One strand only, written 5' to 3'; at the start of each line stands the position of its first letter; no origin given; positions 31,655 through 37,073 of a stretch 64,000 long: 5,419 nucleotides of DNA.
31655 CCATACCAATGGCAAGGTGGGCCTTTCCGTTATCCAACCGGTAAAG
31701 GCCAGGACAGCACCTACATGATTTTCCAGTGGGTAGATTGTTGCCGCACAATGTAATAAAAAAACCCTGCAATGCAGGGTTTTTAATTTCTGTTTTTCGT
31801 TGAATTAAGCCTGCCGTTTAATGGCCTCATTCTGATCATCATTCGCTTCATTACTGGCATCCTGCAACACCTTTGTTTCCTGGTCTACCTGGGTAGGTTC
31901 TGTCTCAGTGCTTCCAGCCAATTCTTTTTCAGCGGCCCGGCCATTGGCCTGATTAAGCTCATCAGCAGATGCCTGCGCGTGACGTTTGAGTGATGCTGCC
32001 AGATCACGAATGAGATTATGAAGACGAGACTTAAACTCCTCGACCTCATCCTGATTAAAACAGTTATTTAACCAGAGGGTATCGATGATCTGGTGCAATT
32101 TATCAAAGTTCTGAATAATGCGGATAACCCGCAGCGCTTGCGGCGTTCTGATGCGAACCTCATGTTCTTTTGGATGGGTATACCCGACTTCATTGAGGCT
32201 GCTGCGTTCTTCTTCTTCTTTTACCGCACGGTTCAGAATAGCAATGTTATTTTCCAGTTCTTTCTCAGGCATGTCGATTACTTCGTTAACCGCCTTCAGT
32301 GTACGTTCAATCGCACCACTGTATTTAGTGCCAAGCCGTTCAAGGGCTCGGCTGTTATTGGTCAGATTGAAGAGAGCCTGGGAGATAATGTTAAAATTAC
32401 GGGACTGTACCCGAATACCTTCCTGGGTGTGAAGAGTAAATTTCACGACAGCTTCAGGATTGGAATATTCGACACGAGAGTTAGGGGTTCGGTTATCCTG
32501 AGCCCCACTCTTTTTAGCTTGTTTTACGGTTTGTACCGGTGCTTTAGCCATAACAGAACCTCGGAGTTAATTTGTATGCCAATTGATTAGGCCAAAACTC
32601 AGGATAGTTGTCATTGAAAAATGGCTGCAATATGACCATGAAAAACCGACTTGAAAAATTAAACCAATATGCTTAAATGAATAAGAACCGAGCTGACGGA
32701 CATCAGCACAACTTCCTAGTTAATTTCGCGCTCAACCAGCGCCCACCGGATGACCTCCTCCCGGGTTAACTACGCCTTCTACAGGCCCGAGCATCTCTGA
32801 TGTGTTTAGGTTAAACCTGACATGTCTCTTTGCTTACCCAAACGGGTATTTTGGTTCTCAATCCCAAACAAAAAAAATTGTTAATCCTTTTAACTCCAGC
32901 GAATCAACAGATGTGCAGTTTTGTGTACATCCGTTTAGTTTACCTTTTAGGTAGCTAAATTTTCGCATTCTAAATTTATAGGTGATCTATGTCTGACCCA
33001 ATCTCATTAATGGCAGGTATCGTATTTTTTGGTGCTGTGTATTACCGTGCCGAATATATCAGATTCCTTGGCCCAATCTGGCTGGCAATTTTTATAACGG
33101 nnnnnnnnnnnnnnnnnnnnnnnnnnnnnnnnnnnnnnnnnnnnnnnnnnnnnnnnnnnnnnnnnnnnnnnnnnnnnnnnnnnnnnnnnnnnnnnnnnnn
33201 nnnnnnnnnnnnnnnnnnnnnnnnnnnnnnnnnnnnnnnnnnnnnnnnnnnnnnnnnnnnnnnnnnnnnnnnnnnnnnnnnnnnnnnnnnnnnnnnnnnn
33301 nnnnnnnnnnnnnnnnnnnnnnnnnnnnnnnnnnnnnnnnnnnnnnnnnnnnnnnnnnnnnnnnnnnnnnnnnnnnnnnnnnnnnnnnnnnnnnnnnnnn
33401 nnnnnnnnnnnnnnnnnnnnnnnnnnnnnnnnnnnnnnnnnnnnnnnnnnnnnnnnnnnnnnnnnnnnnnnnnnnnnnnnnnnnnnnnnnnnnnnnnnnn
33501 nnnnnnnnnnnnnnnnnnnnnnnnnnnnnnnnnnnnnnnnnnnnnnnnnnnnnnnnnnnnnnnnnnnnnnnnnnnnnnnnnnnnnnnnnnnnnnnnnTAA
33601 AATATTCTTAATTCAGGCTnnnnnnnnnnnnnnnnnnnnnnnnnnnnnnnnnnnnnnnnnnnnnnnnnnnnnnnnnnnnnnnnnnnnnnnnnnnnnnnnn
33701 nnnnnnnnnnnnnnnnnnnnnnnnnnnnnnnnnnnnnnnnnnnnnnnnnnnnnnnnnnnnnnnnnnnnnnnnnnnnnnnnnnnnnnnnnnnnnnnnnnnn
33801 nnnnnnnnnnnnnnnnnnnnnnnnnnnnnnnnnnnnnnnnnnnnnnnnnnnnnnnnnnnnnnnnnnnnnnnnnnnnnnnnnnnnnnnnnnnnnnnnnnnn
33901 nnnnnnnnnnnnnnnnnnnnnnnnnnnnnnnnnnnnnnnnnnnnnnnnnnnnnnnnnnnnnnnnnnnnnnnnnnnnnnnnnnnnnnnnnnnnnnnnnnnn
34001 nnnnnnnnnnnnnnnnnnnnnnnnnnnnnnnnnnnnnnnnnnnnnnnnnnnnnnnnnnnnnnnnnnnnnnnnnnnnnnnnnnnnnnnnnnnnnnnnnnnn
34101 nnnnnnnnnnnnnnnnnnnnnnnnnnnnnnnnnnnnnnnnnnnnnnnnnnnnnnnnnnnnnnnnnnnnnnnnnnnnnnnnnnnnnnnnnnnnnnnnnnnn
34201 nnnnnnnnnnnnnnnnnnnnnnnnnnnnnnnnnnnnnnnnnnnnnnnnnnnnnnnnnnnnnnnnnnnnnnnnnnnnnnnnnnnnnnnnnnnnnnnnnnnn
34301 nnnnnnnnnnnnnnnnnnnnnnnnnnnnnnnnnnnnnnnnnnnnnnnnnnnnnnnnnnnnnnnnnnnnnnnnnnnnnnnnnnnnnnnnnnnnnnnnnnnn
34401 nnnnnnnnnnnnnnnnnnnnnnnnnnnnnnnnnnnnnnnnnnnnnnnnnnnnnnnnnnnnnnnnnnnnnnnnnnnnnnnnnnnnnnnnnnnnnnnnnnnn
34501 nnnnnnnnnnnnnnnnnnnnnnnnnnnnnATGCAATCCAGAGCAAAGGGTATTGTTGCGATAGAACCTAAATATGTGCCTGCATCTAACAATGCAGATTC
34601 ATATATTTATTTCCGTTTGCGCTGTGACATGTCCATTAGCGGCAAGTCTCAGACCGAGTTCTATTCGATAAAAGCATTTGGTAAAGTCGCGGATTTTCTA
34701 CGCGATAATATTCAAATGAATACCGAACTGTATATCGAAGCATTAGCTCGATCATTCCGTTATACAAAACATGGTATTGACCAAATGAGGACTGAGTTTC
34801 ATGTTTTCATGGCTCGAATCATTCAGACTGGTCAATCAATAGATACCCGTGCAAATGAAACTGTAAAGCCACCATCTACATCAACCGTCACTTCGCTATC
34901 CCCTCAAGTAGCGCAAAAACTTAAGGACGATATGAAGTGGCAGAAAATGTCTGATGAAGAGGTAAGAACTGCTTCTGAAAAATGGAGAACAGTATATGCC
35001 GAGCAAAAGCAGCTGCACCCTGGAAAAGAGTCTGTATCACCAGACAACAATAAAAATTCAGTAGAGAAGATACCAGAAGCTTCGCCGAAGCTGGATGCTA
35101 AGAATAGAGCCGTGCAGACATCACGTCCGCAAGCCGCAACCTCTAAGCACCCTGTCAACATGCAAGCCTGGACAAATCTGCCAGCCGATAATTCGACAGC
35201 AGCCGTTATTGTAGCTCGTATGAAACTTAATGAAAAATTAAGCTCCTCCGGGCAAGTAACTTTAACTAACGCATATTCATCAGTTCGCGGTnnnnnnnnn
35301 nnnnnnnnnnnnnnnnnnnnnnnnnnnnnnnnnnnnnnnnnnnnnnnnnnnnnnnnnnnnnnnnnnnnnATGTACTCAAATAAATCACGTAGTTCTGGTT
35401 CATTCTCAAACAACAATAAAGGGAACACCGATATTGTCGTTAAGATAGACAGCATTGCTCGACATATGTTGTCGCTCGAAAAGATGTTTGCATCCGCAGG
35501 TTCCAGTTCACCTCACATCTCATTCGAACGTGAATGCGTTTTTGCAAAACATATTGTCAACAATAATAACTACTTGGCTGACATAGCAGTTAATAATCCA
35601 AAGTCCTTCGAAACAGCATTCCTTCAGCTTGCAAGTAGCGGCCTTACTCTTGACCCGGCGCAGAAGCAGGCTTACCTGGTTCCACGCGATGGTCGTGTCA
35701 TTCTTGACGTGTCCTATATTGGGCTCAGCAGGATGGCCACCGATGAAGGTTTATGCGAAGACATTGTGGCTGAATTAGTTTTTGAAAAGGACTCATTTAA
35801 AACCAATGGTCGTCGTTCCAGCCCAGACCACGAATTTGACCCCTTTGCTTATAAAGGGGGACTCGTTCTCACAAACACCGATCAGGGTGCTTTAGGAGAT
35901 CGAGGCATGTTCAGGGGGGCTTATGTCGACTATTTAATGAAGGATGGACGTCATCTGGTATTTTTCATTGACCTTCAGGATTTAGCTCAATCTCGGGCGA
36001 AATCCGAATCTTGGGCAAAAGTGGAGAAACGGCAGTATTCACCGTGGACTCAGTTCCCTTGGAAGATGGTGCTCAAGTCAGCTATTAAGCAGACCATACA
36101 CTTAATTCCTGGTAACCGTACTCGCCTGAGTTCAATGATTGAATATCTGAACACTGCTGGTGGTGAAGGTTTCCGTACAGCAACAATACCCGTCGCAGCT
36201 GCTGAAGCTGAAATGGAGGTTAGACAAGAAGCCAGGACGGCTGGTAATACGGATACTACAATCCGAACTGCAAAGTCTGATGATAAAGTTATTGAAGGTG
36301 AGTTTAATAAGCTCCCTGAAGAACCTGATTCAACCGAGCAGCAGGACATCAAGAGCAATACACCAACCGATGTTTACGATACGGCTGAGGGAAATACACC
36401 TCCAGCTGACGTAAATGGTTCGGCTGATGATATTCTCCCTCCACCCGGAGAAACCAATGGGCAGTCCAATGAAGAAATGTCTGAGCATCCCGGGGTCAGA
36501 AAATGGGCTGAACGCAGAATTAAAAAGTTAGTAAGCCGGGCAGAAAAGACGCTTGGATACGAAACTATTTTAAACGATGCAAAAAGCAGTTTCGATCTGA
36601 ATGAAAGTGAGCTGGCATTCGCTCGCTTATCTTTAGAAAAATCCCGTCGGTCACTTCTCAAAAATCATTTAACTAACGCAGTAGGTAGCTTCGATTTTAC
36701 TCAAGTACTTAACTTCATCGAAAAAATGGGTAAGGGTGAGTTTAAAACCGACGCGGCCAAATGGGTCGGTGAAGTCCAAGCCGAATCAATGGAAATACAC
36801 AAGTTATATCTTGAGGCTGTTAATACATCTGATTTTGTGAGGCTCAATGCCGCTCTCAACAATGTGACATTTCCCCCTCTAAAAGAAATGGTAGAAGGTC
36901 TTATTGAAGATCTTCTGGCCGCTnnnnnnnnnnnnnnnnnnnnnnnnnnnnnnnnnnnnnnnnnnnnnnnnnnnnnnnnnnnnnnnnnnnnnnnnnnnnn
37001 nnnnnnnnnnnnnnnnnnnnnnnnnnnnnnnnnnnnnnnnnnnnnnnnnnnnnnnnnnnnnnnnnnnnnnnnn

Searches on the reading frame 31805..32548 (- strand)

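Call 26: search_protein_families(library=pfam, proteins=[window:31805-32548:-], max_evalue=0.01)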
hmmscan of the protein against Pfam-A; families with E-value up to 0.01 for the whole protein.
window:31805-32548:- (247 aa): 1 family
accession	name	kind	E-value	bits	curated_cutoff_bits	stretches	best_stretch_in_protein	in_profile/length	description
PF08900.16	AcaB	-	1.8e-05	25.1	27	1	82-205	62-187/215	Transcriptional regulator AcaB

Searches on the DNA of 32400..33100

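Call 66: search_with_rna_model(model_id=R1, source=window, start=32400, end=33100, filters=off, max_evalue=10, show_alignments=1)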
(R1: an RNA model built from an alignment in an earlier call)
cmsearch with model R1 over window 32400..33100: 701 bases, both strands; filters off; matches with E-value up to 10: 12.
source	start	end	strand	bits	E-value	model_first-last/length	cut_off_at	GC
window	32909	32938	-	4.4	0.48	1-152/152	no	0.4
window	32939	32990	+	2.5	1.5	1-152/152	no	0.27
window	32642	32677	-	2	1.9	1-152/152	no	0.25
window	32889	32936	+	1.9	2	1-152/152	no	0.4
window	32555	32571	-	1.6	2.5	1-152/152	no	0.41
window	32870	32899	-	1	3.5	1-152/152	no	0.23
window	32810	32827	+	0.6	4.3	1-152/152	no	0.39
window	32828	32885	+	0.5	4.7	1-152/152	no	0.33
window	32566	32615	+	0.1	5.7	1-152/152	no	0.34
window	32802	32853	-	-0.3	7.3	1-152/152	no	0.4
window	32953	32990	-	-0.7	9.3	1-152/152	no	0.26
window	32779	32807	+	-0.8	9.6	1-152/152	no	0.52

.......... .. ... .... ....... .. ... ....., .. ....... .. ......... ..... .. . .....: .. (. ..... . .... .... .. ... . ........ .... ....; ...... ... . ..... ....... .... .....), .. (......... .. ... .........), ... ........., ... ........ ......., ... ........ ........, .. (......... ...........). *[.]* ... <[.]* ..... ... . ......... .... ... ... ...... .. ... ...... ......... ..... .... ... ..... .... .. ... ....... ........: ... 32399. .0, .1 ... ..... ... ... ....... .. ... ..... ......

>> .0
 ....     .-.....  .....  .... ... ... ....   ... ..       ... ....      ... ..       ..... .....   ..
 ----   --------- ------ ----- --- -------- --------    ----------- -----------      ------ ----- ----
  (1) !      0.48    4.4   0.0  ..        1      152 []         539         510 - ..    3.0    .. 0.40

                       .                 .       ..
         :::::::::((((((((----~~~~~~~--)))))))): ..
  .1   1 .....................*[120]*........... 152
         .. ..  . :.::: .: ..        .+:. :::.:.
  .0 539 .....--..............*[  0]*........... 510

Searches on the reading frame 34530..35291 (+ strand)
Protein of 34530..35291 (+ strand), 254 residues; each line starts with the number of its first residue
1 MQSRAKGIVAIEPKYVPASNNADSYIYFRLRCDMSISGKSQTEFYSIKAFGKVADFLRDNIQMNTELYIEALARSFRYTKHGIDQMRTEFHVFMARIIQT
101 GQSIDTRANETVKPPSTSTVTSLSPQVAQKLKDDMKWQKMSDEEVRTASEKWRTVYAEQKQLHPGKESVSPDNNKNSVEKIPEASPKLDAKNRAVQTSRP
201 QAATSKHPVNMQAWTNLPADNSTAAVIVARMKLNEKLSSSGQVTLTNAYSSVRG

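Call 26: search_protein_families(library=pfam, proteins=[window:34530-35291:+], max_evalue=0.01)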
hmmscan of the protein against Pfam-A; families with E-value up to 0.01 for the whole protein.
window:34530-35291:+ (254 aa): 1 family
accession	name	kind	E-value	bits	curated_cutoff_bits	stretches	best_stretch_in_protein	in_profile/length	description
PF00436.31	SSB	-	7.5e-05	23.2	26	1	22-91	22-97/104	Single-strand binding protein family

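Call 94: search_protein_families(library=phrogs, proteins=[window:34530-35291:+], max_evalue=0.001)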
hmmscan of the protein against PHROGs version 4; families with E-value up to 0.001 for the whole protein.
window:34530-35291:+ (254 aa): 0 families

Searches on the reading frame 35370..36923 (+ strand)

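Call 26: search_protein_families(library=pfam, proteins=[window:35370-36923:+], max_evalue=0.01)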
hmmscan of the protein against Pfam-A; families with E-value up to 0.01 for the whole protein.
window:35370-36923:+ (518 aa): 1 family
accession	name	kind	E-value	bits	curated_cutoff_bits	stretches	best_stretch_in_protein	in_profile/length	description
PF03837.19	RecT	-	2.1e-21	76.9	24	1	61-244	9-172/198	RecT family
